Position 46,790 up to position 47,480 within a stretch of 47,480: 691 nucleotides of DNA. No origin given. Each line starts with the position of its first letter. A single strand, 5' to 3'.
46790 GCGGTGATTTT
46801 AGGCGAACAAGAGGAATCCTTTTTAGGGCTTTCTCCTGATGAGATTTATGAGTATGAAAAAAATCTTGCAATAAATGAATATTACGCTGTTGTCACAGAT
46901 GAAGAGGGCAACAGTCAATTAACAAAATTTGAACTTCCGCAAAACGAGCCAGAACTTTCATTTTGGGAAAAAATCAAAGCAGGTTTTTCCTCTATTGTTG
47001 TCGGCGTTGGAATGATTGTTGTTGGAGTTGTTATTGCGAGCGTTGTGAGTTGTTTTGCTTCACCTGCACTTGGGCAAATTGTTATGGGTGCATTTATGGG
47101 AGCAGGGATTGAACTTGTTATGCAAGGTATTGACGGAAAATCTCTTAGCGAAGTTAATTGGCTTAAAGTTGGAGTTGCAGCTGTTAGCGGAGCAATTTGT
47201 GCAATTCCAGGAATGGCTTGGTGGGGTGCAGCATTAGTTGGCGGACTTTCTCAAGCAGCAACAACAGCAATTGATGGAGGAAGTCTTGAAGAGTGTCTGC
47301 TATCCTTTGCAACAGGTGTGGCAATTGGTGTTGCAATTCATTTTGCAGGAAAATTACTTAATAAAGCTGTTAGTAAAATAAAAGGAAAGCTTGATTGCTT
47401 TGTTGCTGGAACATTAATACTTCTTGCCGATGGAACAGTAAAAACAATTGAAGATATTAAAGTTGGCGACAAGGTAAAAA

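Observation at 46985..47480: Glycine-zipper-like membrane block immediately followed by a Hint (intein-type) N-terminal motif at the window edge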

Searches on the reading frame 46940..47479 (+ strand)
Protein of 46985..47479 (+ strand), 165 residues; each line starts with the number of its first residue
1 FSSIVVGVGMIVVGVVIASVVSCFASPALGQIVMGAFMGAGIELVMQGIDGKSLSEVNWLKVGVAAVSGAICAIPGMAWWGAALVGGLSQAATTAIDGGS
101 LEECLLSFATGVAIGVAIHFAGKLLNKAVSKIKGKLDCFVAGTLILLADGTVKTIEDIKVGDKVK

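Call 6: search_protein_families(library=pfam, proteins=[window:46985-47479:+], max_evalue=1)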
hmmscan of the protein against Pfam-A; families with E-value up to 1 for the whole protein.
window:46985-47479:+ (165 aa): 5 families
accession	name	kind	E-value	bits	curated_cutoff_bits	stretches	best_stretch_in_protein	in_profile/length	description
PF05203.21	Hom_end_hint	-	6.1e-06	26.8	32.1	1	138-164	1-27/228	Hom_end-associated Hint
PF01079.26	Hint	-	0.0025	17.9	29.7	1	135-164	10-39/213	Hint module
PF13403.11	Hint_2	-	0.0083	16.9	28.4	1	138-164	2-27/147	Hint domain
PF19180.5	DUF5862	-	0.039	14.3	33.3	1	108-152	10-54/68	Family of unknown function (DUF5862)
PF08517.17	AXH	-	0.27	12.2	33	1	139-164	1-26/116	Ataxin-1 and HBP1 module (AXH)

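Call 7: search_protein_families(library=ncbifam, proteins=[window:46985-47479:+], max_evalue=1)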
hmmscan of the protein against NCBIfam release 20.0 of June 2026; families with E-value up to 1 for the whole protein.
window:46985-47479:+ (165 aa): 1 family
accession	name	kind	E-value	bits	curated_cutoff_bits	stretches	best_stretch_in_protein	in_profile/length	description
NF038136.1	rSAM_Rv_intein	exception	0.011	14.6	700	1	138-164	76-102/574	intein-containing Rv2578c family radical SAM protein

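Call 22: find_homologous_proteins(query=A2, max_evalue=0.001)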
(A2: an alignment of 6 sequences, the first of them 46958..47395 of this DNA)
Query A2 (6 sequences) (146 aa, profile of the alignment): 2 proteins with E <= 0.001 among 8000 candidates.
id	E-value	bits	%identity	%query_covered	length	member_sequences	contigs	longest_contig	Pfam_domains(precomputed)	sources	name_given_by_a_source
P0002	1.0e-53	199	63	81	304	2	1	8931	PF07591.16,PF05203.22,PF01079.26,PF13403.12,PF08517.18,PF14890.12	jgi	jgi:hypothetical protein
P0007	8.2e-22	96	58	59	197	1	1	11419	PF07591.16,PF14623.12,PF05203.22,PF14890.12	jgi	jgi:hypothetical protein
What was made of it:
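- Tried and rejected: It returned two proteins (call 22).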

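Call 27: search_protein_families(library=pfam, proteins=[P0007], max_evalue=0.1)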
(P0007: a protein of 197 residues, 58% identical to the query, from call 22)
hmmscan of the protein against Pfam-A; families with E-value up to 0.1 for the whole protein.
P0007 (197 aa): 9 families
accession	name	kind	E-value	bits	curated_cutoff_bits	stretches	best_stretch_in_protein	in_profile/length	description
PF07591.16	PT-HINT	-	1.6e-15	58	27.7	1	109-194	7-96/137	Pretoxin HINT domain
PF14890.11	Intein_splicing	-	5.2e-09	36.5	35.8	1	108-186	7-93/155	Intein splicing domain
PF14623.11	Vint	-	1.4e-05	25.4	27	1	96-175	2-72/166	Hint-domain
PF05203.21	Hom_end_hint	-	1.7e-05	25.3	32.1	1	96-157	1-59/228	Hom_end-associated Hint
PF01079.26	Hint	-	3.8e-05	23.8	29.7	1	90-170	7-89/213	Hint module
PF06738.18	ThrE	-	0.0003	20.7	26.3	1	41-113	108-178/241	Putative threonine/serine exporter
PF17820.7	PDZ_6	-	0.0046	17.1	27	1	176-193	14-30/54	PDZ domain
PF13403.11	Hint_2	-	0.011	16.6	28.4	1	96-132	2-37/147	Hint domain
PF08517.17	AXH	-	0.095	13.6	33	0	97-145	1-50/116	Ataxin-1 and HBP1 module (AXH)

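Call 30: find_encoding_contigs(protein=P0007, flank=10000, max_places=3)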
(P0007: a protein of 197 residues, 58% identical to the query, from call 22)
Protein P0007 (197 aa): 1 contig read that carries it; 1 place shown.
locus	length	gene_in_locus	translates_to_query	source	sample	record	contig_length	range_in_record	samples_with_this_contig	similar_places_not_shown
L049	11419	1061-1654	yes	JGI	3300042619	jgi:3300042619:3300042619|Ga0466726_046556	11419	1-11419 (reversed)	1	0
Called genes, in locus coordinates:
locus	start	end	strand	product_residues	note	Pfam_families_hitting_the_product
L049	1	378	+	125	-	?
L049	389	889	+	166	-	-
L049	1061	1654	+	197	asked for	PF05203:Hom_end_hint (weak), PF14623:Vint (weak), PF07591:PT-HINT, PF14890:Intein_splicing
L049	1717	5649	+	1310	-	PF14770:TMEM18 (faint), PF07523:Big_3 (weak)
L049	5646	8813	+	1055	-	-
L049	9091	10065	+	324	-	PF13280:WYL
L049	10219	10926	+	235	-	PF00717:Peptidase_S24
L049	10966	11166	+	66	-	-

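Call 39: find_related_loci(query=A1, collection=metagenome_contigs, flank=10000)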
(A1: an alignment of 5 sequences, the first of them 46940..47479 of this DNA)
Query A1 (180 aa) in metagenome_contigs; peptide patterns used: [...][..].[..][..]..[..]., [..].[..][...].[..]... (x = any residue, [..] = any of these).
355 stretches matched a pattern; 19 encode a relative of the query (tblastn E <= 1e-3); 19 distinct loci.
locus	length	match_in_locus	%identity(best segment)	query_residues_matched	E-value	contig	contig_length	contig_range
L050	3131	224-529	39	46-147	2e-13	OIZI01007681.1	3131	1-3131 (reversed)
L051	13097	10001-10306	41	46-147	2e-12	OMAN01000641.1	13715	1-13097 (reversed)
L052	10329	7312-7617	41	46-147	2e-12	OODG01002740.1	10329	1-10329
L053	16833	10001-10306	41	46-147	2e-12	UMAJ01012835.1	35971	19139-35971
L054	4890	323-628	41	46-147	2e-12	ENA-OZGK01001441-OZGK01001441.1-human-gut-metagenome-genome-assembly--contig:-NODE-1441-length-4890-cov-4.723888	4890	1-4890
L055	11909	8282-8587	41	46-147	3e-12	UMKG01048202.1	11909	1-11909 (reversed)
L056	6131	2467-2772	41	46-147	3e-12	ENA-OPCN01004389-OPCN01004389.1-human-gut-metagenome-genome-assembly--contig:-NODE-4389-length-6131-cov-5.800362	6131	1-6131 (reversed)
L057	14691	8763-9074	43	46-142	3e-12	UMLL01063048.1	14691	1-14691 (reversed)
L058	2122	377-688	43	46-142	3e-12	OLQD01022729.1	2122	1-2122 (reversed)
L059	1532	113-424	42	46-142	5e-12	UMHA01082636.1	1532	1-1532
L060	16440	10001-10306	40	46-147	1e-11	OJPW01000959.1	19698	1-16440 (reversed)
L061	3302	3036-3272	48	46-126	5e-11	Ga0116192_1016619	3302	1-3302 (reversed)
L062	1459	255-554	42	57-151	1e-10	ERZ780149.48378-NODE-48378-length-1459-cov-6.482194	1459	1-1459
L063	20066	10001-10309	38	46-148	3e-10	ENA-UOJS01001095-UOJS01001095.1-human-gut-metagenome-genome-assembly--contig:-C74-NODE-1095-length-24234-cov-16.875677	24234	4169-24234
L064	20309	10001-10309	38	46-148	3e-10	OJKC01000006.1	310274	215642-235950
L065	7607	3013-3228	43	49-113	1e-7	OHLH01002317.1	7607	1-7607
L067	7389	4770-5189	30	21-130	4e-7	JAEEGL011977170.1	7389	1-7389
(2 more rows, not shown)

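Call 41: search_protein_families(library=pfam, proteins=[L051:9722-10510:+, L065:2800-3507:+, L063:9800-10501:+, L067:3693-6110:+], max_evalue=1)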
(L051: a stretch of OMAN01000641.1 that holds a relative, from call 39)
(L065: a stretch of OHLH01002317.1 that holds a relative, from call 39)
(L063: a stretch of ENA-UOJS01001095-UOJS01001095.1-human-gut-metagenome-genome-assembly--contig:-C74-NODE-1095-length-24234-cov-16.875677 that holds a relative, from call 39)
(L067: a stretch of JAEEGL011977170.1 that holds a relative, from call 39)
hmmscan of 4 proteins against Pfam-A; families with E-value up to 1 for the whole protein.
L051:9722-10510:+ (263 aa): 1 family
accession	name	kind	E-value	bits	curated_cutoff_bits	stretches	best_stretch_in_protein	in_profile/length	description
PF17780.6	OCRE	-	0.016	15.7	24.7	1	28-57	4-35/52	OCRE domain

L065:2800-3507:+ (236 aa): 2 families
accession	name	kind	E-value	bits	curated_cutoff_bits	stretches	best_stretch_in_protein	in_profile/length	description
PF17780.6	OCRE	-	0.0033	17.9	24.7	1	4-33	4-35/52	OCRE domain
PF06624.17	RAMP4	-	0.059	13.8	24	1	186-225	3-42/60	Ribosome associated membrane protein RAMP4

L063:9800-10501:+ (234 aa): 2 families
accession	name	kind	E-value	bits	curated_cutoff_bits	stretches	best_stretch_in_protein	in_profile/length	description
PF17780.6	OCRE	-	0.0057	17.1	24.7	1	2-31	4-35/52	OCRE domain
PF06522.17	B12D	-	0.03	14.1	21.5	1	69-95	12-38/54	NADH-ubiquinone reductase complex 1 MLRQ subunit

L067:3693-6110:+ (806 aa): 3 families
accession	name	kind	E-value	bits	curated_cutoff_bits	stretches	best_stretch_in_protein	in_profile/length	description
PF14414.12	WHH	-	0.0052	16.9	25.1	1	748-773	16-41/43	A nuclease of the HNH/ENDO VII superfamily with conserved WHH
PF21340.4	Polysacc_lyase-like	-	0.073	12.8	27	1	41-104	142-204/209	Cip1-like, core domain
PF04908.21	SH3BGR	-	0.57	10.8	21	0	267-288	20-41/99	SH3-binding, glutamic acid-rich protein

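Call 42: search_protein_representatives(alignment_id=A2)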
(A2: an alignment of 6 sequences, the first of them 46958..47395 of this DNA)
Query: 6 sequences, 143 profile positions. Proteins with E-value up to 0.001 (for the whole library): 179; up to 1e-10: 103; up to 1e-30: 10. The best 150 are listed.
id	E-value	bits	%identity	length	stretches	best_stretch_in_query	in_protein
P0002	3.3e-54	198.9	-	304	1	6-142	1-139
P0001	4.0e-54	198.6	-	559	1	1-143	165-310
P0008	5.3e-44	165.8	-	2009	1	6-143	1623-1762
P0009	2.8e-42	160.2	-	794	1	2-140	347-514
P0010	5.8e-39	149.5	-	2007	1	9-133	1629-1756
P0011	5.7e-38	146.3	-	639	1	9-133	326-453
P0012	1.3e-32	129.0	-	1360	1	9-132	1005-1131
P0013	1.1e-31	125.9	-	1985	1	1-143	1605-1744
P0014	2.5e-31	124.7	-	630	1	7-142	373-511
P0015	4.3e-31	124.0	-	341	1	39-133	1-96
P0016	1.7e-30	122.1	-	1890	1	2-133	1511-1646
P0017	1.9e-29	118.6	-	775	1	3-136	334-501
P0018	1.3e-28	115.9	-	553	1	11-132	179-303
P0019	4.0e-28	114.3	-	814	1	6-142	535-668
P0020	1.1e-27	112.9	-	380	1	1-139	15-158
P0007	2.6e-22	95.5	-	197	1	53-136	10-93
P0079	1.6e-13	67.0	-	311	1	40-125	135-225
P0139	5.5e-07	45.8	-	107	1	98-143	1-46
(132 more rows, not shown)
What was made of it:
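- Checked: A profile of it finds 179 cluster representatives at E<=1e-3 (103 at <=1e-10) among 1.84 billion proteins (call 42).
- The block as a family: call 42 (179 clusters).
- Tried and rejected: The exhaustive profile search was needed instead (call 42).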

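Call 56: search_solved_structures(query=A2, max_evalue=10)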
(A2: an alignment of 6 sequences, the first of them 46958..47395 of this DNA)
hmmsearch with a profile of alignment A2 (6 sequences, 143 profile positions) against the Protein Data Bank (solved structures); distinct sequences matched with E-value up to 10: 8.
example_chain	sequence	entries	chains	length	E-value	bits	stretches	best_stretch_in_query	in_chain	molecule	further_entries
3hjw_A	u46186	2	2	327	0.8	12.8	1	64-102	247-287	Pseudouridine synthase Cbf5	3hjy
3mqk_A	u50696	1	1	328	0.81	12.8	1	64-102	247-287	tRNA pseudouridine synthase B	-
2rfk_A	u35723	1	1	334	0.82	12.8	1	64-102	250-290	Probable tRNA pseudouridine synthase B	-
2ey4_A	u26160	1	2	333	0.83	12.8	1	64-102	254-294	Probable tRNA pseudouridine synthase B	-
3lwo_A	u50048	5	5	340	0.86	12.7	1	64-102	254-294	Pseudouridine synthase Cbf5 | Probable tRNA pseudouridine synthase B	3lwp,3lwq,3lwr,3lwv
2hvy_A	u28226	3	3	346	0.89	12.7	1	64-102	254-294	Probable tRNA pseudouridine synthase B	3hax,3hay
3eo3_A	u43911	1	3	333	9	9.4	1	14-71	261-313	Bifunctional UDP-N-acetylglucosamine 2-epimerase/N-acetylmannosamine kinase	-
2yhy_A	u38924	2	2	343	9.4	9.4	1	14-71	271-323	BIFUNCTIONAL UDP-N-ACETYLGLUCOSAMINE 2-EPIMERASE/N-ACETYLMANNOSAMINE KINASE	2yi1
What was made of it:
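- Tried and rejected: Searching the PDB with the block profile gave nothing below E 0.8 (call 56).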

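Call 58: find_encoding_contigs(protein=P0016, flank=8000, max_places=3)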
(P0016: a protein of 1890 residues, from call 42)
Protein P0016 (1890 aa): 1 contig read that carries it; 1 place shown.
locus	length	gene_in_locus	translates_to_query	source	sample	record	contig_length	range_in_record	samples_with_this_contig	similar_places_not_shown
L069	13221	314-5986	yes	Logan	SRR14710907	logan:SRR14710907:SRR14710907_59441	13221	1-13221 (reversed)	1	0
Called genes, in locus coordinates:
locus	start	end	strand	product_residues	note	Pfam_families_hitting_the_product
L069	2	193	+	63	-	?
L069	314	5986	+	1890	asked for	PF07591:PT-HINT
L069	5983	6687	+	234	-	-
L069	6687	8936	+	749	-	-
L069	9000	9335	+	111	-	-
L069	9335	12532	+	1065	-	-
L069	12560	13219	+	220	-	?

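Call 62: predict_structure(alignment_id=A4)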
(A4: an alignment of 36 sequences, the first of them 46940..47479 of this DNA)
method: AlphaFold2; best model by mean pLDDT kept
length: 180 residues; sequences in the alignment: 36
mean_pLDDT: 87.1   pTM: 0.65
mean pLDDT of the five models: 87.1, 83.4, 82.9, 82.1, 80.1
residues with pLDDT >= 90: 95; 70-90: 73; 50-70: 12; < 50: 0
segments of 3 or more residues with pLDDT < 50: none
pLDDT, mean of each block of 10 residues (from residue 1): 82 93 97 93 93 96 95 94 90 83 89 94 91 86 81 62 80 70
secondary structure, 60 per line:
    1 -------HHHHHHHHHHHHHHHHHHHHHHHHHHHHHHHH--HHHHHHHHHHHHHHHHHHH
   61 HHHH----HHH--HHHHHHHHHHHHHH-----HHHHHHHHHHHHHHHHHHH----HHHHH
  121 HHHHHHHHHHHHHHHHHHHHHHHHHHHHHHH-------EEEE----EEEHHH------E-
elements in order: H8-39 H42-64 H74-87 H93-111 H116-151 E159-162 E167-169
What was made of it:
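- Block structure: AlphaFold2 pLDDT 87, five helices (call 62).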

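Call 65: fold_search(model_id=the predicted structure, library=pdb)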
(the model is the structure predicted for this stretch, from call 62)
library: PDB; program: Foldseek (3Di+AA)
matches with E <= 10: 382; with E <= 0.001: 0
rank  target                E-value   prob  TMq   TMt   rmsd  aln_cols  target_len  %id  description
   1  8e73_AK               3.5e-02  0.97  0.29  0.34  17.1       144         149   19  Vigna radiata supercomplex I+III2 (full bridge) (released 2023-01-11)
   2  8bef_Y                3.4e-01  0.60  0.26  0.35  15.7       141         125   16  Cryo-EM structure of the Arabidopsis thaliana I+III2 supercomplex (CI membrane core) (released 2023-01-11)
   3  6lo8_A                4.5e-01  0.66  0.25  0.34  16.8       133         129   16  Cryo-EM structure of the TIM22 complex from yeast (released 2020-09-30)
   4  8e0g_A                5.2e-01  0.35  0.26  0.18  13.9       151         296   12  Re-refined model of active mu-opioid receptor (PDB 5c1m) as an adduct with BU72 (released 2023-10-18)
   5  6gcs_J                6.1e-01  0.30  0.22  0.27  12.7       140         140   16  Cryo-EM structure of respiratory complex I from Yarrowia lipolytica (released 2018-10-10)
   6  1yux_B                6.1e-01  0.21  0.23  0.21  16.3       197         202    9  Mixed valant state of nigerythrin (released 2005-06-21)
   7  1yux_A                7.5e-01  0.20  0.23  0.21  16.5       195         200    9  Mixed valant state of nigerythrin (released 2005-06-21)
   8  5c1m_A                7.9e-01  0.25  0.26  0.18  13.5       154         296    9  Crystal structure of active mu-opioid receptor bound to the agonist BU72 (released 2015-08-05)
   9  1yuz_A                8.8e-01  0.18  0.23  0.21  17.1       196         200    8  Partially Reduced State of Nigerythrin (released 2005-06-21)
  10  7o91_C                1.1e+00  0.30  0.26  0.32  18.6       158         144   11  diMn-sulerythrin (released 2021-12-01)
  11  9mdu_A                1.1e+00  0.25  0.26  0.18  13.3       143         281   15  Human CXCR4 tetramer (released 2025-09-10)
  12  9hfk_A                1.1e+00  0.23  0.28  0.22   9.5       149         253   12  Cryo-EM structure of the freshwater actinorhodopsin, Rhodoluna lacicola (RlActR) (released 2026-03-18)
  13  5zur_A                1.1e+00  0.30  0.27  0.31  11.6       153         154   10  Achromobacter Dh1f Bacterioferritin (released 2018-09-05)
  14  8sqp                  1.1e+00  0.21  0.26  0.29  11.8       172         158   12  Crystal Structure of Bacterioferritin (Bfr) from Brucella abortus (Apo, F16L mutant) (released 2023-05-17)
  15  9odg_R                1.2e+00  0.13  0.21  0.16  13.7       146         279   10  Structure of the MOR/Gi/Lofentanil Complex, GTP-bound G-ACT-1 (released 2026-03-04)
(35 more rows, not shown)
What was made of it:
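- Tried and rejected: Foldseek against PDB gave a best E of 0.035 and TM 0.29; the top hits were Tim17/22-family four-helix membrane proteins, too weak to use (call 65).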

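Call 76: search_protein_families(library=pfam, proteins=[L069:5983-6684:+, L049:389-886:+, L049:1-375:+, L049:5646-8810:+, L069:6687-8933:+, L069:9335-12529:+], max_evalue=0.01)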
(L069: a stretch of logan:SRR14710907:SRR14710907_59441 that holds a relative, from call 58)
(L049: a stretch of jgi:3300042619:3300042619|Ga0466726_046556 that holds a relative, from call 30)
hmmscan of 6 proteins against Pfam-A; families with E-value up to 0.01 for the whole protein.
L069:5983-6684:+ (234 aa): 0 families

L049:389-886:+ (166 aa): 0 families

L049:1-375:+ (125 aa): 2 families
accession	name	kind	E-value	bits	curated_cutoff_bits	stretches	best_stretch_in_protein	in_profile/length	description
PF15529.11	Ntox24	-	6.9e-11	42.7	24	1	52-112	15-78/91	Bacterial toxin 24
PF07591.16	PT-HINT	-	2.9e-07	31.3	27.7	1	4-42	96-136/137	Pretoxin HINT domain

L049:5646-8810:+ (1055 aa): 0 families

L069:6687-8933:+ (749 aa): 1 family
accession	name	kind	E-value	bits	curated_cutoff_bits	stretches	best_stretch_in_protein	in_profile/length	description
PF07523.18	Big_3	-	0.00028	21.5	21.2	1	129-193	2-68/68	Bacterial Ig-like domain (group 3)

L069:9335-12529:+ (1065 aa): 0 families

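Call 78: search_protein_families(library=pfam, alignment_id=A4, max_evalue=1)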
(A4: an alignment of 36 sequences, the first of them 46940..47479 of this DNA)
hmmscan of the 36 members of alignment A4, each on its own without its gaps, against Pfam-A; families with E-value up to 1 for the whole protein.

A. member 1, window:46940-47479:+ (180 aa): 3 families
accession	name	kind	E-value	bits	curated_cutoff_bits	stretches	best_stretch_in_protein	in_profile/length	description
PF05203.21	Hom_end_hint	-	7.1e-06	26.6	32.1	1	153-179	1-27/228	Hom_end-associated Hint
PF01079.26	Hint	-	0.0018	18.3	29.7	1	150-179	10-39/213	Hint module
PF13403.11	Hint_2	-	0.0095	16.8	28.4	1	153-179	2-27/147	Hint domain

B. families by the number of members that match (of 36 scanned): 42 families (the first 25 are shown)
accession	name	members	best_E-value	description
PF13403.11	Hint_2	3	0.0009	Hint domain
PF06897.17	DUF1269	3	0.06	Protein of unknown function (DUF1269)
PF19628.4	DUF6132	2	0.0021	Family of unknown function (DUF6132)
PF11190.13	DUF2976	2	0.014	Protein of unknown function (DUF2976)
PF03739.19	LptF_LptG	2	0.024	Lipopolysaccharide export system permease LptF/LptG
PF04547.17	Anoctamin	2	0.038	Calcium-activated chloride channel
PF22436.1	PilE_C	2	0.075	PilE, C-terminal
PF13796.11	Sensor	2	0.14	Putative sensor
PF05203.21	Hom_end_hint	1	7.1e-06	Hom_end-associated Hint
PF01079.26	Hint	1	0.0018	Hint module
PF03023.19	MurJ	1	0.0075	Lipid II flippase MurJ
PF04830.18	DUF637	1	0.013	Possible hemagglutinin (DUF637)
PF24733.1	DUF7684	1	0.02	Domain of unknown function (DUF7684)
PF18129.7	SH3_12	1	0.023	Xrn1 SH3-like domain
PF24686.1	FLQE3_permease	1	0.026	Fluoroquinolones export permease protein family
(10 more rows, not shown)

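Call 91: search_protein_families(library=pfam, proteins=[L052:1654-7821:+, L064:3965-10501:+, L065:1-3507:+], max_evalue=0.0001)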
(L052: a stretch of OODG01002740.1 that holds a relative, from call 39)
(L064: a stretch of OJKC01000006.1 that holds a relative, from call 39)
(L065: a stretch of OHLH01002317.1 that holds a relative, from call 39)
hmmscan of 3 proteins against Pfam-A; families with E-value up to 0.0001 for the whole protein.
L052:1654-7821:+ (2056 aa): 2 families
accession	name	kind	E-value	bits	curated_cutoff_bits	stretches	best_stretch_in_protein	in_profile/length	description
PF05593.20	RHS_repeat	-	2.4e-39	133.4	22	2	1229-1266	1-38/38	RHS Repeat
PF20148.4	DUF6531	-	2.2e-07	31.5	24.1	1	576-652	4-74/74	Domain of unknown function (DUF6531)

L064:3965-10501:+ (2179 aa): 1 family
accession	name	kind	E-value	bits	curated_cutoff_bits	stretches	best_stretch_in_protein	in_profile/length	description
PF05593.20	RHS_repeat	-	1.9e-31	108.2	22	2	1307-1342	1-37/38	RHS Repeat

L065:1-3507:+ (1169 aa): 1 family
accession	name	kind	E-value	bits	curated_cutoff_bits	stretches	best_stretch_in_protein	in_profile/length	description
PF05593.20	RHS_repeat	-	1.3e-38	131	22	2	312-348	1-37/38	RHS Repeat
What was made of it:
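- On Rhs / YD-repeat toxin: Other carriers of the block do have it (call 91).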
